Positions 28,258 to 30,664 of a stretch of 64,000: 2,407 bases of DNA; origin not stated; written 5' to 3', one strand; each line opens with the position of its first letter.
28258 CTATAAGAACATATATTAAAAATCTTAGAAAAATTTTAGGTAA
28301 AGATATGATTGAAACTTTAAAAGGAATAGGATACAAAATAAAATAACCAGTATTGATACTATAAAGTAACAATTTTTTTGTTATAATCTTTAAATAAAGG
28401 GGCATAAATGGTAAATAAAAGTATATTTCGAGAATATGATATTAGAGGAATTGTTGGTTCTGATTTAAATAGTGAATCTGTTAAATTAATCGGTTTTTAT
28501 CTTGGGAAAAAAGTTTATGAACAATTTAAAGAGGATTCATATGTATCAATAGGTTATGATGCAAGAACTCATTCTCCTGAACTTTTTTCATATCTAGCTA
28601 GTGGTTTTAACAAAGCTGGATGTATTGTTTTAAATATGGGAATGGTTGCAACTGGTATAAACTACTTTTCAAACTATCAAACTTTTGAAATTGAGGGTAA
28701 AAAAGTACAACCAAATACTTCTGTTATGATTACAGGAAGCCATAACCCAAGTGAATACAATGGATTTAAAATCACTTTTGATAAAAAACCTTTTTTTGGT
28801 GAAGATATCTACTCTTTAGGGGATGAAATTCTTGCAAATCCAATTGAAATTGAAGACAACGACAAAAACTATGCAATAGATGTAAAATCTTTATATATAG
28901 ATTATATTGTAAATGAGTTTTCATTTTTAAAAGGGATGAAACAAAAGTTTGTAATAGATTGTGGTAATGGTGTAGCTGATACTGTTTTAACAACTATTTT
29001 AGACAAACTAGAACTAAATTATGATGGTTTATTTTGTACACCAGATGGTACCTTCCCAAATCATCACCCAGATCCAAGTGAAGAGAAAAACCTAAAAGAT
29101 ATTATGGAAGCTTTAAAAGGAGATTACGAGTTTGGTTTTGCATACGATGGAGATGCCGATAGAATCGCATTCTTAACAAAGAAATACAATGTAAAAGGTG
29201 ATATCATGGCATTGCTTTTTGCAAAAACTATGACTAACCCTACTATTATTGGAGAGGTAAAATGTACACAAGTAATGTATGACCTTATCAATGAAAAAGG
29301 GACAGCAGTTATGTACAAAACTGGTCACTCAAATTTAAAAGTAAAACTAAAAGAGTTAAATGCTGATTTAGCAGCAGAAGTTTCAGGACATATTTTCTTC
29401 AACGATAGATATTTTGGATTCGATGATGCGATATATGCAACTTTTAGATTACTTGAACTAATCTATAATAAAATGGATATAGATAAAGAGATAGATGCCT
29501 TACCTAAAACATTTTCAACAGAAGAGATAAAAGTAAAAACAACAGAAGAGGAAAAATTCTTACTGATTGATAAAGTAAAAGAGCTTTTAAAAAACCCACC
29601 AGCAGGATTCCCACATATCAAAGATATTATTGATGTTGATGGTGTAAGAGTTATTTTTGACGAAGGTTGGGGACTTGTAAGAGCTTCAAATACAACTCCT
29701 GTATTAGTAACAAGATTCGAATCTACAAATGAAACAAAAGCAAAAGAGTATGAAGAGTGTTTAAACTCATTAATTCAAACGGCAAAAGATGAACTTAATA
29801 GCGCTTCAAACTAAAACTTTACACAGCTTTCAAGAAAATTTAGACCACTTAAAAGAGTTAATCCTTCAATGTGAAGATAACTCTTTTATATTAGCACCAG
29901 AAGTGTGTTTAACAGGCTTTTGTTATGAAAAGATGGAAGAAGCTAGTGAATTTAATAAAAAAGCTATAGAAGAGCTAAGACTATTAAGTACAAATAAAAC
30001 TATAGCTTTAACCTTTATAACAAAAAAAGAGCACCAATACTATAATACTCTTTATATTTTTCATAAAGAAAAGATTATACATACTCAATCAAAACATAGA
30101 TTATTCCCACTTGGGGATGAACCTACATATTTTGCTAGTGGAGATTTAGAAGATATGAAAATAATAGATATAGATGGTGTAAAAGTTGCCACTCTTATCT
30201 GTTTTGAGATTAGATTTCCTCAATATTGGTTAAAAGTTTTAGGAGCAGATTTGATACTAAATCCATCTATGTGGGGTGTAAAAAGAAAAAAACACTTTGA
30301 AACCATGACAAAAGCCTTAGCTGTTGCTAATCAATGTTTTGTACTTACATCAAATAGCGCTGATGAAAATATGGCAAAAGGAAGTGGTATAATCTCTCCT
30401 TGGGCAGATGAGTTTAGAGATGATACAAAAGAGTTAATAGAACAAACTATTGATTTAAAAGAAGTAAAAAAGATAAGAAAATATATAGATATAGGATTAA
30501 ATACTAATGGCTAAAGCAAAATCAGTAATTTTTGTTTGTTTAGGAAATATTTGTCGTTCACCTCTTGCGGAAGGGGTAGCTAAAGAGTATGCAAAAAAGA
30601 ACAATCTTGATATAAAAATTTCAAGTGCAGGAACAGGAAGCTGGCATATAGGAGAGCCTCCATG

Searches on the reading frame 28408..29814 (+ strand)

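Call 6: search_protein_families(library=pfam, proteins=[window:28408-29814:+])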
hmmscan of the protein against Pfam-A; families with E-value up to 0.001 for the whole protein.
window:28408-29814:+ (468 aa): 4 families
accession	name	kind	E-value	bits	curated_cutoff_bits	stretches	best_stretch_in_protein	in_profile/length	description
PF02878.22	PGM_PMM_I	-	2.8e-23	82.6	22.5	1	5-123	2-112/138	Phosphoglucomutase/phosphomannomutase, alpha/beta/alpha domain I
PF02879.22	PGM_PMM_II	-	7e-23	81.6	29.3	1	163-258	3-101/103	Phosphoglucomutase/phosphomannomutase, alpha/beta/alpha domain II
PF02880.22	PGM_PMM_III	-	1.6e-15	57.7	20.7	1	264-367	2-113/115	Phosphoglucomutase/phosphomannomutase, alpha/beta/alpha domain III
PF00408.26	PGM_PMM_IV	-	3.4e-13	49.9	23.1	1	373-450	1-63/68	Phosphoglucomutase/phosphomannomutase, C-terminal domain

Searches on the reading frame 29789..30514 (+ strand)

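Call 6: search_protein_families(library=pfam, proteins=[window:29789-30514:+])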
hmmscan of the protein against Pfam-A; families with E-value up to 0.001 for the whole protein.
window:29789-30514:+ (241 aa): 1 family
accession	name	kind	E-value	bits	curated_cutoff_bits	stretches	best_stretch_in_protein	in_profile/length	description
PF00795.27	CN_hydrolase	-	1.1e-24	87.6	23.2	1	12-230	12-255/256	Carbon-nitrogen hydrolase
